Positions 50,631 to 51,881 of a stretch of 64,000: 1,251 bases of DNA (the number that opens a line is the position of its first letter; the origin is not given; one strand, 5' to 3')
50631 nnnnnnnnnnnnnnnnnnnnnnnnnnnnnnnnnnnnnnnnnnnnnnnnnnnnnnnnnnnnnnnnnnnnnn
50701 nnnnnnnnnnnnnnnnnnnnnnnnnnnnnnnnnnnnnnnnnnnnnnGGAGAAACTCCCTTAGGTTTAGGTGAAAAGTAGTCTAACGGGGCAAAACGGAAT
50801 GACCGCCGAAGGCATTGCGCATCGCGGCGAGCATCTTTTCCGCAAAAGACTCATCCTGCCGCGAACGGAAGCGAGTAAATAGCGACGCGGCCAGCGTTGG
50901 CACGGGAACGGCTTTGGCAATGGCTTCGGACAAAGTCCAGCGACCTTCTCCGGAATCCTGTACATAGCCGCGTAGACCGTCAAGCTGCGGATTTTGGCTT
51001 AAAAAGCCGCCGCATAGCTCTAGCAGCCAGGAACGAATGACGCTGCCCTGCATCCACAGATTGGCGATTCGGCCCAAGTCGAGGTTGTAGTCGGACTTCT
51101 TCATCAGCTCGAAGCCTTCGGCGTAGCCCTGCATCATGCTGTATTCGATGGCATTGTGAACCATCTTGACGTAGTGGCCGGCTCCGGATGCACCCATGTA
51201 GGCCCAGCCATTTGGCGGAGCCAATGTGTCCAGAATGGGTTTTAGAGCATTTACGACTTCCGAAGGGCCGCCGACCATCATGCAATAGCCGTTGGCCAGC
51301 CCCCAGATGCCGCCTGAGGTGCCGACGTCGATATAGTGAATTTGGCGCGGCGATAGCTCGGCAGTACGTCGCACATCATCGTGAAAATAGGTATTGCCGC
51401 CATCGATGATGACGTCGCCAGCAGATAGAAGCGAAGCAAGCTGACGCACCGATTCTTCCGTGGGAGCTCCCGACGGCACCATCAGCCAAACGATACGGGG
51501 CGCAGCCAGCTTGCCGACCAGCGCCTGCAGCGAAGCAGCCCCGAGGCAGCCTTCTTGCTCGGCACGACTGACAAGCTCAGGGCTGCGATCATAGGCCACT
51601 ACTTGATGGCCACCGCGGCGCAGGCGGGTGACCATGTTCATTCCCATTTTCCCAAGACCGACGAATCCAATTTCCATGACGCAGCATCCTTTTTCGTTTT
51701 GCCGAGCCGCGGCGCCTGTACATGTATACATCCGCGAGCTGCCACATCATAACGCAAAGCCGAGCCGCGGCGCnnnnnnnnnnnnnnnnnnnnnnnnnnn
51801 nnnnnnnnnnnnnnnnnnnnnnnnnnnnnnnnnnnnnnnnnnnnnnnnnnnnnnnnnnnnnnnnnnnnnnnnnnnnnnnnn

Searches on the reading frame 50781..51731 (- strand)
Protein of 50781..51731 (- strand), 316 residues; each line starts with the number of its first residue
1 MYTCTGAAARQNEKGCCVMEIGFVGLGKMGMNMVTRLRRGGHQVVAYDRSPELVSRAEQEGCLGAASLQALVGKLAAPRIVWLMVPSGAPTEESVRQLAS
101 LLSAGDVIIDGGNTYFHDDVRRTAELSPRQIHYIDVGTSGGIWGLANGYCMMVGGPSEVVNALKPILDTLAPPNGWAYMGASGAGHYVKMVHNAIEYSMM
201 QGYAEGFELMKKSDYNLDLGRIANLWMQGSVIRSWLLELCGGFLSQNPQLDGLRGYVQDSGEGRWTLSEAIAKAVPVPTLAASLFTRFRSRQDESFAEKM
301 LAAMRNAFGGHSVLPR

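Call 44: search_protein_families(library=pfam, proteins=[window:50781-51731:-], max_evalue=0.001)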
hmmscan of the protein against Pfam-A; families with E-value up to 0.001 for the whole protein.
window:50781-51731:- (316 aa): 5 families
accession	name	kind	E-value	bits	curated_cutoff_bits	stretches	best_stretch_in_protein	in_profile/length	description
PF03446.21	NAD_binding_2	-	9.3e-39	133.4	21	1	20-172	1-154/161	NAD binding domain of 6-phosphogluconate dehydrogenase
PF00393.24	6PGD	-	2e-19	70.5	27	1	185-295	1-118/290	6-phosphogluconate dehydrogenase, C-terminal domain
PF03807.23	F420_oxidored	-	2.3e-05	25.4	21.6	1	21-66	2-49/94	NADP oxidoreductase coenzyme F420-dependent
PF02826.25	2-Hacid_dh_C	-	6.5e-05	22.8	25.1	1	19-95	37-109/178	D-isomer specific 2-hydroxyacid dehydrogenase, NAD binding domain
PF02254.24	TrkA_N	-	0.00021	22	23.8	1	24-63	4-43/116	TrkA-N domain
